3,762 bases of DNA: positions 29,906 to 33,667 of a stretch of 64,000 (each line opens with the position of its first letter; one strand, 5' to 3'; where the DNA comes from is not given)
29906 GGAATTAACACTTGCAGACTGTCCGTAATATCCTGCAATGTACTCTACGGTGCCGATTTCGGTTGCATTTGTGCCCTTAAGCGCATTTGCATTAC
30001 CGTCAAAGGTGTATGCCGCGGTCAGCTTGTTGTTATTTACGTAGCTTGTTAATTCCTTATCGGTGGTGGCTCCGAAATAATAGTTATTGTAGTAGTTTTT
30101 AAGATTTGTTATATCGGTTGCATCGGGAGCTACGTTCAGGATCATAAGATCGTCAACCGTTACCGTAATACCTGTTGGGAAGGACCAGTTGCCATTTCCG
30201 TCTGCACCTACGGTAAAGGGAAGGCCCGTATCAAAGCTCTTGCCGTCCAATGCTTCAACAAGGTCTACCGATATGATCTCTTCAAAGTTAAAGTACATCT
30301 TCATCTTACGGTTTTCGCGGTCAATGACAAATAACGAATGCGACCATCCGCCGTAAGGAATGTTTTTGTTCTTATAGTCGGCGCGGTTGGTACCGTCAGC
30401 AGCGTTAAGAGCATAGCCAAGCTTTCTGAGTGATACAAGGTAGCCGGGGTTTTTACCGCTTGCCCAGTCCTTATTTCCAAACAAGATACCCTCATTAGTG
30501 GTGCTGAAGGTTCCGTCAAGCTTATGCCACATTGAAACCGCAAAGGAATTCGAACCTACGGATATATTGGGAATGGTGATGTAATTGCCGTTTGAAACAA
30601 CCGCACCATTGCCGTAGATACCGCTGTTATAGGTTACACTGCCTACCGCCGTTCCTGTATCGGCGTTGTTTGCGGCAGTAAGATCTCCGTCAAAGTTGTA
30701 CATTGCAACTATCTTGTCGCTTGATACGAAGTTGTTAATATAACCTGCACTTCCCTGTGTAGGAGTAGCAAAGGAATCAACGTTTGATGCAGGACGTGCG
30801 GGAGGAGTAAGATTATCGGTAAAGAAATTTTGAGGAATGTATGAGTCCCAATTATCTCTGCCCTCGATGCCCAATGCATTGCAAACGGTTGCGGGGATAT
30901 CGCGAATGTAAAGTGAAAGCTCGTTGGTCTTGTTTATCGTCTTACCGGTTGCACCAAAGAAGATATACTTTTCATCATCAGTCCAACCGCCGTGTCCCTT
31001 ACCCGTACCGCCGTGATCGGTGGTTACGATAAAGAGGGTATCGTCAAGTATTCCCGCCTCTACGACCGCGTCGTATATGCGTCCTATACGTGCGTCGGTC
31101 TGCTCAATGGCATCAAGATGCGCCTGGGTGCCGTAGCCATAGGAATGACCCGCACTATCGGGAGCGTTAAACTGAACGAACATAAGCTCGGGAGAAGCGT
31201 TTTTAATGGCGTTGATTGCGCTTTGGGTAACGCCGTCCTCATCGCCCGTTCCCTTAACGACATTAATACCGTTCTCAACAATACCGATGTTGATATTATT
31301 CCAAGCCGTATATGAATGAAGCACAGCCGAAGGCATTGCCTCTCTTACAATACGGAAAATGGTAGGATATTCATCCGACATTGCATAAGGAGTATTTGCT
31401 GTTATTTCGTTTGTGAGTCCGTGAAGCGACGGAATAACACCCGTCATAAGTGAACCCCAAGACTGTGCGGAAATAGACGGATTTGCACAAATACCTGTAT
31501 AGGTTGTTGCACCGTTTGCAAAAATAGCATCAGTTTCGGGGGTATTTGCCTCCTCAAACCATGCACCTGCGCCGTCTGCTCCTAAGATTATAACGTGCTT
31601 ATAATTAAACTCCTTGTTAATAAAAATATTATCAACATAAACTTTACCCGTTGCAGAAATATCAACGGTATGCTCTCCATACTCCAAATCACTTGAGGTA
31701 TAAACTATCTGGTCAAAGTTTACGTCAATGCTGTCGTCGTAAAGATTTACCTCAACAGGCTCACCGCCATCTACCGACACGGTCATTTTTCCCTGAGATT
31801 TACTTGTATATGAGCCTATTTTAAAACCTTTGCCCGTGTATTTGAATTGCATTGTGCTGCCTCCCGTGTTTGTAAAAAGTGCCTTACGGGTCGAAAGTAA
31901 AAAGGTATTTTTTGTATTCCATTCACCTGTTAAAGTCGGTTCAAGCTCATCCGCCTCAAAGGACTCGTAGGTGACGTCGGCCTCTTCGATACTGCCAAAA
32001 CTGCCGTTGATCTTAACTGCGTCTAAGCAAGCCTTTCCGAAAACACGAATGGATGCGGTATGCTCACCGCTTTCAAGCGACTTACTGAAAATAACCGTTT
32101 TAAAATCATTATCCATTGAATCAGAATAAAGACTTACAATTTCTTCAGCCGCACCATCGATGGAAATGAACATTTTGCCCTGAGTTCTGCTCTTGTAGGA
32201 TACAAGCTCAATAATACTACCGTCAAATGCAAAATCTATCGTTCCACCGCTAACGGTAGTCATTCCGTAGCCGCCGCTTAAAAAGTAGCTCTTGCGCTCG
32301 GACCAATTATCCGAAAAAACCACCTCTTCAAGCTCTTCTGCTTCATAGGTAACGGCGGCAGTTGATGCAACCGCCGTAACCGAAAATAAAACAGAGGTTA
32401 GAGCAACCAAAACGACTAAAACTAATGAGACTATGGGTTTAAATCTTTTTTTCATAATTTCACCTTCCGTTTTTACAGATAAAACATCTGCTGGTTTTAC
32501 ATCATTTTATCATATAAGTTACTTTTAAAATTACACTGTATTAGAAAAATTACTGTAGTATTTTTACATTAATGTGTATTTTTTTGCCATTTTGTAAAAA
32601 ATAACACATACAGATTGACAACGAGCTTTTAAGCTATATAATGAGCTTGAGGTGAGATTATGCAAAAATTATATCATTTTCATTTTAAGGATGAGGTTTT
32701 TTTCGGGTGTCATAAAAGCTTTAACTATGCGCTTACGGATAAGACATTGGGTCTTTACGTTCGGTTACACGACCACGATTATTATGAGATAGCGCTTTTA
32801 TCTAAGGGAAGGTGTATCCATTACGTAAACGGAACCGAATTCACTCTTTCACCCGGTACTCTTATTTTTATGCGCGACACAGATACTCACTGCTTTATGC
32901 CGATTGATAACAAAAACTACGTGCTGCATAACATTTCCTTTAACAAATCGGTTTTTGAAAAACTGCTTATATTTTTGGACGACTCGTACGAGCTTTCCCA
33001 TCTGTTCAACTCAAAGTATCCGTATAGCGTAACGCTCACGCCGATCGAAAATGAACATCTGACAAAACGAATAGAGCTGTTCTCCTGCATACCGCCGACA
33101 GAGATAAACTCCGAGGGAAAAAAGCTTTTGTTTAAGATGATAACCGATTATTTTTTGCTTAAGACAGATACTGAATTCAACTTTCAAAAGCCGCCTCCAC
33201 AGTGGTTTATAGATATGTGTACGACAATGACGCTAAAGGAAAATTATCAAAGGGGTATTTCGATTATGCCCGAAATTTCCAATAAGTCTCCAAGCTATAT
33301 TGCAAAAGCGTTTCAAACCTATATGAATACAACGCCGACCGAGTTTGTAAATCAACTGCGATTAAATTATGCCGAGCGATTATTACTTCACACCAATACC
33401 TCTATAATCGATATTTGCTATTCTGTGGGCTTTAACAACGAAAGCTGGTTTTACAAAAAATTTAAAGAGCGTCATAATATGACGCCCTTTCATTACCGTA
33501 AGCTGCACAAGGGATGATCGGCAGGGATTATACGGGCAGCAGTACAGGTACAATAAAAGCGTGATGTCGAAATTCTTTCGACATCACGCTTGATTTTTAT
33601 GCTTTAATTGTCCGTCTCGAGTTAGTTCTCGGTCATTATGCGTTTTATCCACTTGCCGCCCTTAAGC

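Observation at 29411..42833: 13-kb block of secreted phosphoesterases under a local AraC regulator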

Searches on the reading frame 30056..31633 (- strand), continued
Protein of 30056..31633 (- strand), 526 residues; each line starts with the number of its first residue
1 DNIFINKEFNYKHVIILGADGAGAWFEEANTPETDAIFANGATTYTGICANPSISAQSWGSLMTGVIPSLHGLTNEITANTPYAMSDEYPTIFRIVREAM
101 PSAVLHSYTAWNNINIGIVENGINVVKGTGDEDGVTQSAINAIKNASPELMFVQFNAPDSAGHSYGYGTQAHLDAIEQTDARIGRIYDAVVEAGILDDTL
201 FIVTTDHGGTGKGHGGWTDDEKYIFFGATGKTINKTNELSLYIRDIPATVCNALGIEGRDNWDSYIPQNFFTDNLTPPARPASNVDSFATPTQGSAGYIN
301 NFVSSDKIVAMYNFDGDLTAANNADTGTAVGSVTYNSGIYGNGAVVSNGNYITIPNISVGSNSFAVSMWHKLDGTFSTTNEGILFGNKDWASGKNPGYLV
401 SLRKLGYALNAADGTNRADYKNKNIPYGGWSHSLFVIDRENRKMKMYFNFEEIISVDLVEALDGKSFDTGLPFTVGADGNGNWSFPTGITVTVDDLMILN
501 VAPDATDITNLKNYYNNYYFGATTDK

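Call 84: search_protein_families(library=pfam, proteins=[L038:76-3885:+, L038:3934-5811:+, L038:5845-7539:+, L038:7508-8806:+, L038:8806-9792:+, L038:9799-11163:+, L063:2942-4114:+, L063:4640-5437:-, L063:7707-9737:-, L063:9962-11071:-], max_evalue=0.0001)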
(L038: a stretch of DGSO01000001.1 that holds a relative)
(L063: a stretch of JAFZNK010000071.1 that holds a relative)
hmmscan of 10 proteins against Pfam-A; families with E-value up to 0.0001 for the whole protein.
L038:76-3885:+ (1269 aa): 1 family
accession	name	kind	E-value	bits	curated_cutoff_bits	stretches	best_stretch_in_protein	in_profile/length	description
PF05342.19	Peptidase_M26_N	-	4.3e-07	29.9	27.7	1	736-818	155-239/250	M26 IgA1-specific Metallo-endopeptidase N-terminal region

L038:3934-5811:+ (625 aa): 0 families

L038:5845-7539:+ (564 aa): 4 families
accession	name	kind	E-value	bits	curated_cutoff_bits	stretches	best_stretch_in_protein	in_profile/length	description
PF01663.27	Phosphodiest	-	8.7e-15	55.6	23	1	56-252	1-221/342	Type I phosphodiesterase / nucleotide pyrophosphatase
PF13385.13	Laminin_G_3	-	3.7e-11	43.8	27.6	1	395-557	3-151/151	Concanavalin A-like lectin/glucanases superfamily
PF00884.28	Sulfatase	-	5.9e-08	32.8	25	1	172-263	143-254/301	Sulfatase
PF01676.23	Metalloenzyme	-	4.1e-05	23.6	24.3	1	173-282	129-231/252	Metalloenzyme superfamily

L038:7508-8806:+ (432 aa): 3 families
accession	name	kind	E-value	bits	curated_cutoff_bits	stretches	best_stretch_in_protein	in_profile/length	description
PF00295.23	Glyco_hydro_28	-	1.5e-20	74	22.9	1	128-258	51-173/324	Glycosyl hydrolases family 28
PF12708.12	Pect-lyase_RHGA_epim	-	1.1e-14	55.3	27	1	34-85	2-55/213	Rhamnogalacturonase A/epimerase, pectate lyase-like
PF13229.12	Beta_helix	-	6.8e-07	29.5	25.9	1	178-286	51-144/158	Right handed beta helix region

L038:8806-9792:+ (328 aa): 1 family
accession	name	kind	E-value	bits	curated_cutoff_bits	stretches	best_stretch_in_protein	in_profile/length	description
PF03372.29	Exo_endo_phos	-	9.8e-10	39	24.5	1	62-318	14-225/225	Endonuclease/Exonuclease/phosphatase family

L038:9799-11163:+ (454 aa): 1 family
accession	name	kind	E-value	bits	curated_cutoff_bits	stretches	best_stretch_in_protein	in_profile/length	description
PF01229.23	Glyco_hydro_39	-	3.7e-20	72.6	26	1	91-251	64-229/472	Glycosyl hydrolases family 39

L063:2942-4114:+ (390 aa): 0 families

L063:4640-5437:- (265 aa): 1 family
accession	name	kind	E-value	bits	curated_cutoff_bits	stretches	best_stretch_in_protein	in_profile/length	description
PF03372.29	Exo_endo_phos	-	2.1e-20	73.9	24.5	1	40-255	1-225/225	Endonuclease/Exonuclease/phosphatase family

L063:7707-9737:- (676 aa): 2 families
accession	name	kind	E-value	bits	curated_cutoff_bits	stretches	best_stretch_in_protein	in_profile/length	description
PF00149.33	Metallophos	-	1.3e-15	58.7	21.5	1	46-247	1-191/191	Calcineurin-like phosphoesterase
PF13385.13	Laminin_G_3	-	1.8e-14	54.6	27.6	1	530-672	17-151/151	Concanavalin A-like lectin/glucanases superfamily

L063:9962-11071:- (369 aa): 1 family
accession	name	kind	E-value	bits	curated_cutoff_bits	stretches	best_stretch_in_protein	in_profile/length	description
PF16654.10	DAPDH_C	-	3.5e-78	261.3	30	1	163-318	1-154/154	Diaminopimelic acid dehydrogenase C-terminal domain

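Call 88: search_protein_families(library=pfam, proteins=[L068:7-1263:+, L068:1265-2533:+, L068:2521-3963:+, L068:3964-5736:+, L068:7661-10621:-, L068:11805-13421:-, L065:3579-5405:+, L065:1910-3133:-, L069:3537-5384:+, L069:7535-9064:-], max_evalue=0.001)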
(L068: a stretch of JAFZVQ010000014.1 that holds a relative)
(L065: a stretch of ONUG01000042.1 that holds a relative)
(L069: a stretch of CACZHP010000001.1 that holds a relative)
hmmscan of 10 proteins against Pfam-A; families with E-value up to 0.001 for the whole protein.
L068:7-1263:+ (418 aa): 2 families
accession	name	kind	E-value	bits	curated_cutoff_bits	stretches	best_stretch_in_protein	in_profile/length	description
PF13570.13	Beta-prop_ACSF4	-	4.1e-08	33.4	133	1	275-360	70-154/329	Beta-alanine-activating enzyme, beta-propeller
PF13360.13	PQQ_2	-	4.6e-08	33.4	27.6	1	246-330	16-95/233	Outer membrane protein assembly factor BamB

L068:1265-2533:+ (422 aa): 1 family
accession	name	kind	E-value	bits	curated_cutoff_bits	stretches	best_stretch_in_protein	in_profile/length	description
PF07676.18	PD40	-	7.7e-07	29.4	20.9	0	393-415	15-38/38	WD40-like Beta Propeller Repeat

L068:2521-3963:+ (480 aa): 1 family
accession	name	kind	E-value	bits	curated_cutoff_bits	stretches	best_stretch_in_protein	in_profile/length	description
PF01229.23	Glyco_hydro_39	-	4.3e-22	79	26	1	101-292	63-251/472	Glycosyl hydrolases family 39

L068:3964-5736:+ (590 aa): 4 families
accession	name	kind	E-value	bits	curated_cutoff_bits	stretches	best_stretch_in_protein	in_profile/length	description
PF02836.23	Glyco_hydro_2_C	-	4.2e-24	85.7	21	1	293-587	3-297/302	Glycosyl hydrolases family 2, TIM barrel domain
PF02837.24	Glyco_hydro_2_N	-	7.1e-15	55.8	28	1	31-202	3-169/169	Glycosyl hydrolases family 2, sugar binding domain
PF00703.27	Glyco_hydro_2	-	3.2e-06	28.3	23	1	206-289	3-109/109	Glycosyl hydrolases family 2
PF22666.2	Glyco_hydro_2_N2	-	2.3e-05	25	27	1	102-172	47-119/167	Glycosyl hydrolase 2 galactose-binding domain-like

L068:7661-10621:- (986 aa): 2 families
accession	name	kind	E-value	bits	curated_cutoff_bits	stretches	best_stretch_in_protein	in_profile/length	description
PF19773.5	DUF6259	-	2.8e-16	59.9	28.7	1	272-481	7-205/300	Domain of unknown function (DUF6259)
PF03372.29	Exo_endo_phos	-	5e-10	39.9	24.5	1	722-977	2-225/225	Endonuclease/Exonuclease/phosphatase family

L068:11805-13421:- (538 aa): 1 family
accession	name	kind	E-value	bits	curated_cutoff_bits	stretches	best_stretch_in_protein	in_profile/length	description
PF13004.13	BACON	-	2.9e-05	24.4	25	1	68-118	7-60/61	Putative binding domain, N-terminal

L065:3579-5405:+ (608 aa): 2 families
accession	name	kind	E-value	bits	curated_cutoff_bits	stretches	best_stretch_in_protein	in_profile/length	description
PF20138.4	DUF6528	-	3.1e-16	59.6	23.5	1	53-280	59-290/327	Family of unknown function (DUF6528)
PF03372.29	Exo_endo_phos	-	2.5e-08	34.4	24.5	1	360-589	15-218/225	Endonuclease/Exonuclease/phosphatase family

L065:1910-3133:- (407 aa): 1 family
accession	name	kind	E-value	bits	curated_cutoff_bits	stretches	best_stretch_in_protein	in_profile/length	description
PF01663.27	Phosphodiest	-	2.5e-14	54.1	23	1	26-309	2-271/342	Type I phosphodiesterase / nucleotide pyrophosphatase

L069:3537-5384:+ (615 aa): 2 families
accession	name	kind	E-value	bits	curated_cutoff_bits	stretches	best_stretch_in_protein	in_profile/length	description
PF20138.4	DUF6528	-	1e-14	54.6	23.5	1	58-285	57-288/327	Family of unknown function (DUF6528)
PF03372.29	Exo_endo_phos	-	6.5e-07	29.8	24.5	1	368-591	16-213/225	Endonuclease/Exonuclease/phosphatase family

L069:7535-9064:- (509 aa): 0 families

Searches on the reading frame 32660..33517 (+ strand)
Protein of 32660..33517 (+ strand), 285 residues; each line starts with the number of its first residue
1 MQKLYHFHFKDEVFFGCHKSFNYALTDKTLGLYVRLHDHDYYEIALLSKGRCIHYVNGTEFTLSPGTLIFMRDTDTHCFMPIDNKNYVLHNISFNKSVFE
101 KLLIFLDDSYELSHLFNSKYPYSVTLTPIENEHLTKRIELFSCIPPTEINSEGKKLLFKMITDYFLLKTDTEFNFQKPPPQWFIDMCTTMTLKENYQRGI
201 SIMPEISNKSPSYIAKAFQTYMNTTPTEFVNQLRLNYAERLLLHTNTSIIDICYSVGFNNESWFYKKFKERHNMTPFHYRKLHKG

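Call 3: search_protein_families(library=pfam, proteins=[window:32660-33517:+], max_evalue=0.01)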
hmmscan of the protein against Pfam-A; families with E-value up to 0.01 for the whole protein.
window:32660-33517:+ (285 aa): 4 families
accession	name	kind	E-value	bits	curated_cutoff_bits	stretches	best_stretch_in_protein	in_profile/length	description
PF12833.13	HTH_18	-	7.2e-20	71.5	33.6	1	208-281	6-79/80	Helix-turn-helix domain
PF02311.25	AraC_binding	-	7.8e-13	48.8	21.1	1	35-104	17-86/135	AraC-like ligand binding domain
PF00165.29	HTH_AraC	-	3.3e-11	43.5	26.6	1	243-280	2-41/42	Bacterial regulatory helix-turn-helix proteins, AraC family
PF07883.17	Cupin_2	-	0.0044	17.1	27.2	1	36-79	13-56/70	Cupin domain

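Call 7: search_protein_families(library=ncbifam, proteins=[window:32660-33517:+], max_evalue=0.01)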
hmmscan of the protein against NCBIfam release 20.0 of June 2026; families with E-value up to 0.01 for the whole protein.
window:32660-33517:+ (285 aa): 27 families (the best 25 are shown)
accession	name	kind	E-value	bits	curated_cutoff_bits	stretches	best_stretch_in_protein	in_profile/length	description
NF007633.0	PRK10296.1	equivalog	6.7e-28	98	264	1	14-281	19-273/280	transcriptional regulator ChbR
NF010028.0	PRK13503.1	equivalog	1.3e-21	77.3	288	2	37-95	31-87/278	HTH-type transcriptional activator RhaS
NF047455.1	TF_Staph_AryK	equivalog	1.8e-16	59.6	850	1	169-284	145-260/759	transcriptional regulator AryK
NF010025.2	PRK13500.1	equivalog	7.6e-13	48.7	525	2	215-283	210-278/282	HTH-type transcriptional activator RhaR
NF007693.0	PRK10371.1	equivalog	1e-12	47.9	253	1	194-283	209-300/309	transcriptional regulator MelR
NF047788.1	TransRegPocR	equivalog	1.2e-11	44.4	500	1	210-283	218-291/296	transcriptional regulator PocR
NF010026.0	PRK13501.1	equivalog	1.3e-11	44.2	363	2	24-96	21-91/290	HTH-type transcriptional activator RhaR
TIGR02297.1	HpaA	equivalog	2.7e-10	40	274.65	1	237-281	242-286/287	4-hydroxyphenylacetate catabolism regulatory protein HpaA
NF010027.0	PRK13502.1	equivalog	2.8e-10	40.1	384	2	216-283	211-278/282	HTH-type transcriptional activator RhaR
NF007860.0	PRK10572.1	equivalog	6.8e-10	38.3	208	1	55-283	63-285/292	arabinose operon transcriptional regulator AraC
NF040475.1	chlor_reg_RclR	equivalog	3.4e-09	36.4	400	1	209-281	205-277/284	reactive chlorine-specific transcriptional regulator RclR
NF052534.1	RzbtTranRegRhrA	equivalog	2.5e-08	33.5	500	1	210-282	237-310/312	rhizobactin biosynthesis transcriptional regulator RhrA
NF006902.0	PRK09393.1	equivalog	7.7e-08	31.9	425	1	195-282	234-321/327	transcriptional regulator FtrA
NF007584.0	PRK10219.1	equivalog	1.7e-07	31.6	174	1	200-281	24-105/107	superoxide response transcriptional regulator SoxS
NF052371.1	TransRegGbdRPseu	equivalog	1.7e-07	30.6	480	1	212-283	256-327/365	choline metabolism transcriptional regulator GbdR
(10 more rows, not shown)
